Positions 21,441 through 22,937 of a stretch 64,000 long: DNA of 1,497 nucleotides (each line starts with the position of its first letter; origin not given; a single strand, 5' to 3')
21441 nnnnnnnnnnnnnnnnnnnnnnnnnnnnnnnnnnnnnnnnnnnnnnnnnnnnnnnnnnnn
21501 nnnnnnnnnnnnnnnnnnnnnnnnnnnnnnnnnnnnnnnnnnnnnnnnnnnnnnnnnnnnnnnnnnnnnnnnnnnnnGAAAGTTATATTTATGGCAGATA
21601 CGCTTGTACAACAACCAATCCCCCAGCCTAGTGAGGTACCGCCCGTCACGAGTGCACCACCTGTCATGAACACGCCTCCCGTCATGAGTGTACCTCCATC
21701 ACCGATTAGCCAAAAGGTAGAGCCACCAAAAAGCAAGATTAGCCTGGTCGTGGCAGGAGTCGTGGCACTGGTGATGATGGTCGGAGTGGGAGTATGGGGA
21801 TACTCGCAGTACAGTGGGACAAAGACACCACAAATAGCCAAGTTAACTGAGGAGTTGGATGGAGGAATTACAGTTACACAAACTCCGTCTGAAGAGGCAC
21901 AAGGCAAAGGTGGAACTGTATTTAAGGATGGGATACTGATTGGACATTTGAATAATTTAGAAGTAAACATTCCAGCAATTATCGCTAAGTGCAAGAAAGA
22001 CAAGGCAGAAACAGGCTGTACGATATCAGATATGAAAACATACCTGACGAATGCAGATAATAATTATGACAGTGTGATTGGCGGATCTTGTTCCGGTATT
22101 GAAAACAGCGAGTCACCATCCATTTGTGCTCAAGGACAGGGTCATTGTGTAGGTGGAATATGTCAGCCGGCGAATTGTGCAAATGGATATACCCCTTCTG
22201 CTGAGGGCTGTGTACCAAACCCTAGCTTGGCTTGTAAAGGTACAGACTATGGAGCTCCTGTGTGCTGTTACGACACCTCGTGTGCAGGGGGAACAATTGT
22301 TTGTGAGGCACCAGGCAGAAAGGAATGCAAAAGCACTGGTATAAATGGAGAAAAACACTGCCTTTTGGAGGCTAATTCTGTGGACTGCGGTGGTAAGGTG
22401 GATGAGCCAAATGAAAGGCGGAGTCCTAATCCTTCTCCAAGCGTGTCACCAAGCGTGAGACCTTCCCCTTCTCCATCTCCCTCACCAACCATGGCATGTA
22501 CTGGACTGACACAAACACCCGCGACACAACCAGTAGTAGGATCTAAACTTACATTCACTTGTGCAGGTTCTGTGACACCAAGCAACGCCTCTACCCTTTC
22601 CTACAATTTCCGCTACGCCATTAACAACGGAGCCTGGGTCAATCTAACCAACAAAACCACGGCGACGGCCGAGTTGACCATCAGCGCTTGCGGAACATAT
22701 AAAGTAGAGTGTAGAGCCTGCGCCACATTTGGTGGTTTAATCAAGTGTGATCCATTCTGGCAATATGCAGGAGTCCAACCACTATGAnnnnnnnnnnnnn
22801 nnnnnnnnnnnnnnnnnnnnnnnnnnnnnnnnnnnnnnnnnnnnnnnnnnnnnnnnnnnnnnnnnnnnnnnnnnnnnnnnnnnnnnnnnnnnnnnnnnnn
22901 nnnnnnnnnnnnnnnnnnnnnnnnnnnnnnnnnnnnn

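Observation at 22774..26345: Exact 1195-bp tandem duplication of gene B, while the paired A/A' genes have diverged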

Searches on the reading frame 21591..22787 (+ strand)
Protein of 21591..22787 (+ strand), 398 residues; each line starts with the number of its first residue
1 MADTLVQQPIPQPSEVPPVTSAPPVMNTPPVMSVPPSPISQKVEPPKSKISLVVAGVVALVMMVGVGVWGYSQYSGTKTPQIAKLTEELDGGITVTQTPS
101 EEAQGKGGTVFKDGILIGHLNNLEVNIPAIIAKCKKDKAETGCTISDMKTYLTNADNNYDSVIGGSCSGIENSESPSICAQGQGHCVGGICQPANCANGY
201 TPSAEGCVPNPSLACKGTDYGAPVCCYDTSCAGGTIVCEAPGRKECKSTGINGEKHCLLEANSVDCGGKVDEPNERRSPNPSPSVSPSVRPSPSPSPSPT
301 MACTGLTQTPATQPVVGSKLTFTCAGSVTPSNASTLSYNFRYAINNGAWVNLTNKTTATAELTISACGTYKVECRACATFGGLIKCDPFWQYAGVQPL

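Call 5: search_protein_families(library=pfam, proteins=[window:21591-22787:+], max_evalue=0.1)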
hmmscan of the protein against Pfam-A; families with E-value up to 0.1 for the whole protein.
window:21591-22787:+ (398 aa): 2 families
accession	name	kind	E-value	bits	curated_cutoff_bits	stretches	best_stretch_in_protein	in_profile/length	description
PF07495.19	Y_Y_Y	-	0.0017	18.6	26.6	1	332-377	4-47/65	Y_Y_Y domain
PF22852.1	SoxE_N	-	0.0043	17.3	27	1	50-74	8-31/48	Sulfocyanin, N-terminal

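Call 19: find_encoding_contigs(protein=window:21591-22787:+, flank=10000, max_places=10)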
Protein window:21591-22787:+ (398 aa): 1 contig read that carries it; 1 place shown.
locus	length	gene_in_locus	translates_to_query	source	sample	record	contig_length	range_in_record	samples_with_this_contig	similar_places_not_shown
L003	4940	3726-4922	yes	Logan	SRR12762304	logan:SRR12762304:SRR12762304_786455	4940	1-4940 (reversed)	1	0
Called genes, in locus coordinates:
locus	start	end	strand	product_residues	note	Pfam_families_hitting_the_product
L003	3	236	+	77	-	?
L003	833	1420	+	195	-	PF05137:PilN (weak)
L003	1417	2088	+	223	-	PF04350:PilO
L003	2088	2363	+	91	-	-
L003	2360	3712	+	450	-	PF00041:fn3 (weak), PF16656:Pur_ac_phosph_N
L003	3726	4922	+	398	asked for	-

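Call 30: search_protein_families(library=ncbifam, proteins=[window:21591-22787:+], max_evalue=0.1)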
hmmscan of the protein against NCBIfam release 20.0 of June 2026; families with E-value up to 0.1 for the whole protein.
window:21591-22787:+ (398 aa): 0 families
